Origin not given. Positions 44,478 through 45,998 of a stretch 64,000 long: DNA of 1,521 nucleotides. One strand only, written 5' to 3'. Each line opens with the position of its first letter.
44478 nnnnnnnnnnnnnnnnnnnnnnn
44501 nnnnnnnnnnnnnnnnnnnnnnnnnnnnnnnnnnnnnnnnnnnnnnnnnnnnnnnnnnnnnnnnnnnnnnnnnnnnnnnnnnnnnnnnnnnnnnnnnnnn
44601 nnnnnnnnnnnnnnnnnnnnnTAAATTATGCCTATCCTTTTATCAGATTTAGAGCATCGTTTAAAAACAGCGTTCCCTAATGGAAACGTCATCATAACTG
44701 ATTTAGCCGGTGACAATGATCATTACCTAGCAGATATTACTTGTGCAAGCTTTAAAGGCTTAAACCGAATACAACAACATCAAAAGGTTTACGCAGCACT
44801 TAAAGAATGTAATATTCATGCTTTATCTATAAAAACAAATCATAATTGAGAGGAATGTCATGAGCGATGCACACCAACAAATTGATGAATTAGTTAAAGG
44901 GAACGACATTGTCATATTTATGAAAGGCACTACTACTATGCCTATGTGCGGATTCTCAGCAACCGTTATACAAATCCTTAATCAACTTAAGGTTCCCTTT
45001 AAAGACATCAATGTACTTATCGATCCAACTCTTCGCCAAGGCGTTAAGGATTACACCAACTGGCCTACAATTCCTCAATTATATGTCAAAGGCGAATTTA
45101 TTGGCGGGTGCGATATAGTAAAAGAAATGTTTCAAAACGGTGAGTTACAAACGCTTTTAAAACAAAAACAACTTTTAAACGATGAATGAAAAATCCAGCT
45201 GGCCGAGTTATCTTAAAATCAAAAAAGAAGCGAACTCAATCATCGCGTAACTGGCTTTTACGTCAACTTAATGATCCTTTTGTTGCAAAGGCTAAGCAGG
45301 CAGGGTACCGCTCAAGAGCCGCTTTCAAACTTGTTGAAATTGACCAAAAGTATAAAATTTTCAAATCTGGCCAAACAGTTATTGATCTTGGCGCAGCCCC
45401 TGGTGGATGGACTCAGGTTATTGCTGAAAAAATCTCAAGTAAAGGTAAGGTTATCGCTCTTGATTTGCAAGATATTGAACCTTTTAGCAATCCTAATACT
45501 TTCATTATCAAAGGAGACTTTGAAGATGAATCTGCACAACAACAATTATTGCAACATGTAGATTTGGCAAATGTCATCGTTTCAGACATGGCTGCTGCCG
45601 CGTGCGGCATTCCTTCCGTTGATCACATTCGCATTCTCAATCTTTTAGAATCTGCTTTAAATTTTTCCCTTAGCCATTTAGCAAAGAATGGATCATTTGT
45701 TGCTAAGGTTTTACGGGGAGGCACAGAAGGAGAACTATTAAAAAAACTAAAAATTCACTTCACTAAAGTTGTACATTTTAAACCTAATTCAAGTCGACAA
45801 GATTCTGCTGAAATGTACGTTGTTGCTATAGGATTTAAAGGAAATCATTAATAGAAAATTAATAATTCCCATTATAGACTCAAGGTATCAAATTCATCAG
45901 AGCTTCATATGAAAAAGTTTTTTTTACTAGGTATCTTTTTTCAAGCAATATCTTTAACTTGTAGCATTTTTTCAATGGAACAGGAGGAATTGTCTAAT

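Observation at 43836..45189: Intact but catalytically eroded PurC-like gene sitting where a purine operon has apparently collapsed onto bolA-grxD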

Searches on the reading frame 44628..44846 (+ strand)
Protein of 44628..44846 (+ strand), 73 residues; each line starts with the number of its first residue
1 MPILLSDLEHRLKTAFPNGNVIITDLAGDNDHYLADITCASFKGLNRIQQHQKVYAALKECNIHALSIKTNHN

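Call 3: search_protein_families(library=pfam, proteins=[window:44628-44846:+], max_evalue=0.01)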
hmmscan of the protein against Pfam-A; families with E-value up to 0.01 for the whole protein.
window:44628-44846:+ (73 aa): 1 family
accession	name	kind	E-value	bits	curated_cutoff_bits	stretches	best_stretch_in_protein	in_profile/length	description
PF01722.23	BolA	-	5.3e-10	39.9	25.7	1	28-71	26-72/76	BolA-like protein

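Call 4: search_protein_families(library=ncbifam, proteins=[window:44628-44846:+], max_evalue=0.01)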
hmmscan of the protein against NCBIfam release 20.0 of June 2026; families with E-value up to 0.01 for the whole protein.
window:44628-44846:+ (73 aa): 0 families

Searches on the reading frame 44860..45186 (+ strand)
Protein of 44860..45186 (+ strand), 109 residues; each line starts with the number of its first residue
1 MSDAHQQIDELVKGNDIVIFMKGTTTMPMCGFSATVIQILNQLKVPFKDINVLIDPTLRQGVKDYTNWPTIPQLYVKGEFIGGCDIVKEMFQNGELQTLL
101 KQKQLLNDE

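Call 3: search_protein_families(library=pfam, proteins=[window:44860-45186:+], max_evalue=0.01)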
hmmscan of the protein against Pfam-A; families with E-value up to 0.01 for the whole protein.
window:44860-45186:+ (109 aa): 1 family
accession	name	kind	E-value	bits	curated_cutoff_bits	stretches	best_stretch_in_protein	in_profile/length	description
PF00462.30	Glutaredoxin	-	4.8e-21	75.2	22.9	1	17-81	1-60/60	Glutaredoxin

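Call 4: search_protein_families(library=ncbifam, proteins=[window:44860-45186:+], max_evalue=0.01)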
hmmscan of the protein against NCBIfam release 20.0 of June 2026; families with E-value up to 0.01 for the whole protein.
window:44860-45186:+ (109 aa): 9 families
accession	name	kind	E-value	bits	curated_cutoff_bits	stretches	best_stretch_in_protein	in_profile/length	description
TIGR00365.1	TIGR00365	equivalog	6.8e-45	151.2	117.1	1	5-101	2-98/99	Grx4 family monothiol glutaredoxin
NF008086.0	PRK10824.1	equivalog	4.7e-31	107.1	205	1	4-102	4-102/115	Grx4 family monothiol glutaredoxin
TIGR02180.1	GRX_euk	equivalog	2.1e-11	43.9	87.25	1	18-99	2-83/84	glutaredoxin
TIGR02181.1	GRX_bact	equivalog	3.9e-11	43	90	1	26-100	5-80/80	glutaredoxin 3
NF007923.0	PRK10638.1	equivalog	4.2e-08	33.1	129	1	28-101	10-83/83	glutaredoxin 3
TIGR02189.1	GlrX-like_plant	paralog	8.6e-05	22.4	93.8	1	10-104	3-95/99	glutaredoxin-like family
TIGR02190.1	GlrX-dom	hypoth_equivalog_domain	0.00022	21.1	99.3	1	26-91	14-78/79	glutaredoxin-family domain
NF041211.1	gluta_UXX_star_2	equivalog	0.00085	19.3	100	1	26-79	5-58/71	UXX-star (seleno)protein family 2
TIGR02196.1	GlrX_YruB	hypoth_equivalog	0.00098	19.6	88.55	1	26-85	6-65/74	glutaredoxin-like protein, YruB-family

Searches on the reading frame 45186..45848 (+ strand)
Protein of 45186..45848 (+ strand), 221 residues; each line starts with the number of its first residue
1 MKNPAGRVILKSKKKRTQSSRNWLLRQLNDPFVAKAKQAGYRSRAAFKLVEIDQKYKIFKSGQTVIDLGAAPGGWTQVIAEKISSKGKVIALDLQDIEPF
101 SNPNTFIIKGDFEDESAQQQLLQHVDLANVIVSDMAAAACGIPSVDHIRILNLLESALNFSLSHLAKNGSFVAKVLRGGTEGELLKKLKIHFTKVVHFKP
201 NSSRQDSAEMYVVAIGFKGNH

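Call 3: search_protein_families(library=pfam, proteins=[window:45186-45848:+], max_evalue=0.01)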
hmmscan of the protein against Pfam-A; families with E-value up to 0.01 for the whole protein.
window:45186-45848:+ (221 aa): 3 families
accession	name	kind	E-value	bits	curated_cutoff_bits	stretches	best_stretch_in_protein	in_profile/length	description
PF01728.25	FtsJ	-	5.5e-54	183.3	24.1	1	41-217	1-181/181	FtsJ-like methyltransferase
PF01189.24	Methyltr_RsmB-F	-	0.00029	21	27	1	61-95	8-42/199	16S rRNA methyltransferase RsmB/F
PF13847.12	Methyltransf_31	-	0.00034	20.7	27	1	60-95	2-37/145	Methyltransferase domain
